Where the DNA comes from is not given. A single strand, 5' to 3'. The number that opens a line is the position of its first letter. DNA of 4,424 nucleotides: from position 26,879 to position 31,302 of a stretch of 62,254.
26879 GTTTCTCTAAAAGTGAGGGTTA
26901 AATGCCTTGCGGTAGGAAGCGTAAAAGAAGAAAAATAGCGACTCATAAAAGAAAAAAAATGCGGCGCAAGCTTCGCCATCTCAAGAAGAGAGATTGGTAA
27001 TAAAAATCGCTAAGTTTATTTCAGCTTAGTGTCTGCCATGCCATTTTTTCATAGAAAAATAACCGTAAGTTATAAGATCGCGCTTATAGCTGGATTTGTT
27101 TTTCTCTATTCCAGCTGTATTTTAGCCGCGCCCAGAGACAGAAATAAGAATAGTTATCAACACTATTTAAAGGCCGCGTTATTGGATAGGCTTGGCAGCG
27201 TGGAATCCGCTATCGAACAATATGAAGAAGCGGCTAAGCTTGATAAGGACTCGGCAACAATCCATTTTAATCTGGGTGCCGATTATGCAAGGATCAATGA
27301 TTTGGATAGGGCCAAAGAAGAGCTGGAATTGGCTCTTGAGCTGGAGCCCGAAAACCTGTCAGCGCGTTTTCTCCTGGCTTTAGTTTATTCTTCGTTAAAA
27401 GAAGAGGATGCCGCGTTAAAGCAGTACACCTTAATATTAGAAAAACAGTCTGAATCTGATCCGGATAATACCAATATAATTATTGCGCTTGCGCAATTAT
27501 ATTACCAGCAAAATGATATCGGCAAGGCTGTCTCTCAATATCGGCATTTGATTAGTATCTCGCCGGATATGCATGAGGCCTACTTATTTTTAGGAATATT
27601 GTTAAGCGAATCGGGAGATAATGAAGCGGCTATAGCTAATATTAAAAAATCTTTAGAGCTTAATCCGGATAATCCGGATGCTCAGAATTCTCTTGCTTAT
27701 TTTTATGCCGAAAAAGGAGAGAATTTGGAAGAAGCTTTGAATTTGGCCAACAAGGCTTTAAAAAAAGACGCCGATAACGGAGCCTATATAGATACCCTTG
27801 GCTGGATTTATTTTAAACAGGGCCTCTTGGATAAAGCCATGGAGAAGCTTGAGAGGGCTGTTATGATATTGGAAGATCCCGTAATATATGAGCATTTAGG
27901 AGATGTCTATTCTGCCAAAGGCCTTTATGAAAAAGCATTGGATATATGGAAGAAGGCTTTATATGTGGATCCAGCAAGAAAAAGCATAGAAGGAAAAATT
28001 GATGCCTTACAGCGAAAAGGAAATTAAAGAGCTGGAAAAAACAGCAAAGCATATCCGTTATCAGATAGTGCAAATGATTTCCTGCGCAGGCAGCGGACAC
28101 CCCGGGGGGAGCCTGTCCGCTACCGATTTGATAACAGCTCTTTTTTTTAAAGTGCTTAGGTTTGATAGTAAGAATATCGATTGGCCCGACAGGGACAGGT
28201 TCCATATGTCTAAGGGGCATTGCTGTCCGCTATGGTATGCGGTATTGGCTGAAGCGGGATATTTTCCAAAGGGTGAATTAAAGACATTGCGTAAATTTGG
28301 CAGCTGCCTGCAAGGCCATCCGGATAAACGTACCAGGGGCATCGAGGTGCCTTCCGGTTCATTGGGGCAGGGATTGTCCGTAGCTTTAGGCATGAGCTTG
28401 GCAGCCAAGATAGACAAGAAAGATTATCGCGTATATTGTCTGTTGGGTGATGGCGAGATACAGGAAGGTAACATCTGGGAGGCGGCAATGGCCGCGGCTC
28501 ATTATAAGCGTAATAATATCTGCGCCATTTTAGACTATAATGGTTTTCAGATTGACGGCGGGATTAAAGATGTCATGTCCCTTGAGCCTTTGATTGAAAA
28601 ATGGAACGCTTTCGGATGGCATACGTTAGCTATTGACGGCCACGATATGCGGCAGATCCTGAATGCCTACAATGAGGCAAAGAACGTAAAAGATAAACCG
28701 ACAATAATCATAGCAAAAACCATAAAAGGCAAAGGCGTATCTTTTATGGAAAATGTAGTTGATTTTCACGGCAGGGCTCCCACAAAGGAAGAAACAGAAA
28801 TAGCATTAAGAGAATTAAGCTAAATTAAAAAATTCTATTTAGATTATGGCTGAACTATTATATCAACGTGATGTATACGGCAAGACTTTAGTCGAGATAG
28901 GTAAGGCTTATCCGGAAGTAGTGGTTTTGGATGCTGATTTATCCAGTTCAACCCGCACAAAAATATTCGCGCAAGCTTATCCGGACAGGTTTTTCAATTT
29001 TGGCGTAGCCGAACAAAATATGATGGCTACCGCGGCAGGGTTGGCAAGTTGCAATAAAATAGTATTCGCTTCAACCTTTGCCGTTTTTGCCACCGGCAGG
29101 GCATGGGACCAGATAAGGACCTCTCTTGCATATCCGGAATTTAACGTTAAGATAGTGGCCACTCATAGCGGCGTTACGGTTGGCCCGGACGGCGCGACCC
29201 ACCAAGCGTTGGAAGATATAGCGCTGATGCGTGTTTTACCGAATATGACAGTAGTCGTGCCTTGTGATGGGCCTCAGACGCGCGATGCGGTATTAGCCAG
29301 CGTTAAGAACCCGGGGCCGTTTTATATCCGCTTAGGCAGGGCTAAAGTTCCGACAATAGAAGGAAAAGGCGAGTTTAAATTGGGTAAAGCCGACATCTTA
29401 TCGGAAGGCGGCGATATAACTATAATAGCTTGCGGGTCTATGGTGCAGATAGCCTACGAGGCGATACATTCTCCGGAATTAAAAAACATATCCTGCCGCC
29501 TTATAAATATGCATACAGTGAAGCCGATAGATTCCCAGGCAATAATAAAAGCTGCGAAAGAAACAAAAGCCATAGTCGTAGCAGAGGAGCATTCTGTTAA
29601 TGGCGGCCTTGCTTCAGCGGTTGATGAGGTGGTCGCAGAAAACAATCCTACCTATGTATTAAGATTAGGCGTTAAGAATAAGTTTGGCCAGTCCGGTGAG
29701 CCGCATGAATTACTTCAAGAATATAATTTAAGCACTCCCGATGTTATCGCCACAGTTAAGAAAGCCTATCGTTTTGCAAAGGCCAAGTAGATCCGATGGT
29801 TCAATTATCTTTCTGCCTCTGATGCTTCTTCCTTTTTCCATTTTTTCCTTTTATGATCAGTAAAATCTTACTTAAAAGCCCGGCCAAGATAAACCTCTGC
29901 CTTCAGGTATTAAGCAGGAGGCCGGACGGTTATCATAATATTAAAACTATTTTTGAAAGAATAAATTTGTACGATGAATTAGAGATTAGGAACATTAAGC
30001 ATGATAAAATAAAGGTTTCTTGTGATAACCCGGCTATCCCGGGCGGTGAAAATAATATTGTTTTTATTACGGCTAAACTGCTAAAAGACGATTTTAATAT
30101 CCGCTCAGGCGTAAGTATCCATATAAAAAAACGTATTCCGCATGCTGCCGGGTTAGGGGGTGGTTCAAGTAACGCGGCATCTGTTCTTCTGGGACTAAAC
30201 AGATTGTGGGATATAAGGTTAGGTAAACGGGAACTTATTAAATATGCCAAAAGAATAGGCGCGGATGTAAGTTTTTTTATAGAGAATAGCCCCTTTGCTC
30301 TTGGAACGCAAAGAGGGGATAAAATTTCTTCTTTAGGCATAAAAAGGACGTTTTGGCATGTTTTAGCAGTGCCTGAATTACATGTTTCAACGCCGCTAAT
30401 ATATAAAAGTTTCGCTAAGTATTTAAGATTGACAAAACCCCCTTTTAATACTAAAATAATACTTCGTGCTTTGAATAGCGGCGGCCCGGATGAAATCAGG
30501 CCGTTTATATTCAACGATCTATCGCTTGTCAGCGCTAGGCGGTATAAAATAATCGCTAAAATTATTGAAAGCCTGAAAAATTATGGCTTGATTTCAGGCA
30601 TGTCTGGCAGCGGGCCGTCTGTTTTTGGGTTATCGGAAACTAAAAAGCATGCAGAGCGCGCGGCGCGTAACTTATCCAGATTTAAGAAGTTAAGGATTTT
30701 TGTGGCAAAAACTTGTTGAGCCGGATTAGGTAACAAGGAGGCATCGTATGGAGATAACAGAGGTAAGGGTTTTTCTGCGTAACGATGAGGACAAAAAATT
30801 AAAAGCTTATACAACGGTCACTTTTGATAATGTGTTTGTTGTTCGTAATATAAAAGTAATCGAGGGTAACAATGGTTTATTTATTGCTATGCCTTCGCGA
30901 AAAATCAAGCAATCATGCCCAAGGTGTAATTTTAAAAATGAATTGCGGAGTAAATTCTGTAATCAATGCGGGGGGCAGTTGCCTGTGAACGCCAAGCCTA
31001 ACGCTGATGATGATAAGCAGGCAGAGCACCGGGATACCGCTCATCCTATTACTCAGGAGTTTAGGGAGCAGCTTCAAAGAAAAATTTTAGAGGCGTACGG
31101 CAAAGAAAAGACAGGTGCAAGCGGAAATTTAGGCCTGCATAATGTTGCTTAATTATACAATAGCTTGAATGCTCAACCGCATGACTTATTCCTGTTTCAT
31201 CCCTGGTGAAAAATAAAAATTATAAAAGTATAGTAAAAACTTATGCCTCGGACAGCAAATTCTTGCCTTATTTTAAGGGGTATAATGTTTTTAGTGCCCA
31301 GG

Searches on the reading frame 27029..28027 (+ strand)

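Call 59: search_protein_families(library=pfam, proteins=[window:27029-28027:+], max_evalue=0.00001)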
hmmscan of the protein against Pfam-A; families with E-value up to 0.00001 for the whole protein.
window:27029-28027:+ (332 aa): 22 families
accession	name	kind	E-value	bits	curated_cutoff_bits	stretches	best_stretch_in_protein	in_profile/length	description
PF07719.23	TPR_2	-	9e-34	113.2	27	0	76-109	1-34/34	Tetratricopeptide repeat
PF13414.12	TPR_11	-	2.5e-32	110.7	26.8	2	55-86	7-38/42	TPR repeat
PF13181.12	TPR_8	-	2.1e-29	99.6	25.7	0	183-215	2-34/34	Tetratricopeptide repeat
PF00515.34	TPR_1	-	3.6e-27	93.5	27.8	0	183-215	2-34/34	Tetratricopeptide repeat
PF13428.12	TPR_14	-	4.4e-24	82.9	23.5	0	150-190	3-43/44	Tetratricopeptide repeat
PF14559.12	TPR_19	-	1.7e-23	83.1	25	1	194-254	3-61/68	Tetratricopeptide repeat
PF13424.12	TPR_12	-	7e-23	81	30.1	0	115-178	8-75/77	Tetratricopeptide repeat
PF13431.12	TPR_17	-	2.1e-22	77.9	24.4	0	206-236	3-32/34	Tetratricopeptide repeat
PF13432.12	TPR_16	-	2.5e-22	79.4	32.7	1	188-250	3-64/65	Tetratricopeptide repeat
PF23914.1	TPR_CcmH_CycH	-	2.7e-18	66.7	42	2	177-279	45-149/158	Cytochrome c-type biogenesis protein H TPR domain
PF12895.13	ANAPC3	-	3.8e-12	46.8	27.2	0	232-307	4-79/82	Anaphase-promoting complex, cyclosome, subunit 3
PF13371.12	TPR_9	-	3.3e-11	43.5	35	0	155-218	2-65/73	Tetratricopeptide repeat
PF13176.12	TPR_7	-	2e-10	40.3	27.9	0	288-316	3-33/36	Tetratricopeptide repeat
PF24575.1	TPR_Slam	-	2.8e-10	41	35.2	0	144-202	43-101/104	Surface lipoprotein assembly modifier, N-terminal TPR repeats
PF14561.12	TPR_20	-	2.5e-09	37.8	25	0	97-140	9-52/90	Tetratricopeptide repeat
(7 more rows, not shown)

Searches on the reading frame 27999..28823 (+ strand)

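Call 59: search_protein_families(library=pfam, proteins=[window:27999-28823:+], max_evalue=0.00001)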
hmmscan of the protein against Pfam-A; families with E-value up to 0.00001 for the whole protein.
window:27999-28823:+ (274 aa): 4 families
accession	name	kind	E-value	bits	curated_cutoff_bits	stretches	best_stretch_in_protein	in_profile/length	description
PF00456.26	Transketolase_N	-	3.3e-57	194.4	22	1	14-267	4-269/334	Transketolase, thiamine diphosphate binding domain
PF13292.11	DXP_synthase_N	-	8.4e-15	55.2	21.2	1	9-186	15-176/274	1-deoxy-D-xylulose-5-phosphate synthase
PF00676.26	E1_dh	-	3.8e-08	33.1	22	1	106-237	87-220/300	Dehydrogenase E1 component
PF09364.15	XFP_N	-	1.5e-07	31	23.7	1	107-224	127-244/364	XFP N-terminal domain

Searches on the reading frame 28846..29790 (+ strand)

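Call 59: search_protein_families(library=pfam, proteins=[window:28846-29790:+], max_evalue=0.00001)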
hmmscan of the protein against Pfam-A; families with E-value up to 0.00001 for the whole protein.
window:28846-29790:+ (314 aa): 2 families
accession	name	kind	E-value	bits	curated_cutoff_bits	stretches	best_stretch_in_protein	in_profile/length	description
PF02779.29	Transket_pyr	-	2.8e-45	154.5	27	1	8-169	6-173/174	Transketolase, pyrimidine binding domain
PF02780.25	Transketolase_C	-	6.3e-29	100.8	25.9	1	180-300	1-124/124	Transketolase, C-terminal domain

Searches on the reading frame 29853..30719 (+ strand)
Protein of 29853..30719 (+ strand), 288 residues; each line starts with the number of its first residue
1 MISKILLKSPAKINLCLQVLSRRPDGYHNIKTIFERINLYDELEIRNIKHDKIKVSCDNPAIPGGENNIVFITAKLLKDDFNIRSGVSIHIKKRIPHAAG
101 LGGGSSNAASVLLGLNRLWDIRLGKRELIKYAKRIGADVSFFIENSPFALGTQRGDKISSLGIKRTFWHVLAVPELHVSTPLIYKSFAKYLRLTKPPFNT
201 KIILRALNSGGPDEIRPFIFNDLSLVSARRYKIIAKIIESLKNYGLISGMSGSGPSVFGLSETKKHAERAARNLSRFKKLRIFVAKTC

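Call 60: search_protein_families(library=pfam, proteins=[window:29853-30719:+], max_evalue=0.00001)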
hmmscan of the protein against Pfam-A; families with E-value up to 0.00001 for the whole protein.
window:29853-30719:+ (288 aa): 2 families
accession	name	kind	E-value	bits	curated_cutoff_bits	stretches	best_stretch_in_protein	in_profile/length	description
PF00288.32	GHMP_kinases_N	-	2.4e-17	63.3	22.3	1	68-143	1-84/87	GHMP kinases N terminal domain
PF08544.19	GHMP_kinases_C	-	5.9e-11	43.1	21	1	204-277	2-82/85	GHMP kinases C terminal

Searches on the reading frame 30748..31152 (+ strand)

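Call 60: search_protein_families(library=pfam, proteins=[window:30748-31152:+], max_evalue=0.00001)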
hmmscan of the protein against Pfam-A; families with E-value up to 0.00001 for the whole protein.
window:30748-31152:+ (134 aa): 1 family
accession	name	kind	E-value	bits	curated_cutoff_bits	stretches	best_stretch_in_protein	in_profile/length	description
PF04026.17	SpoVG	-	2.1e-29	101.9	29.6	1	1-118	1-81/82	SpoVG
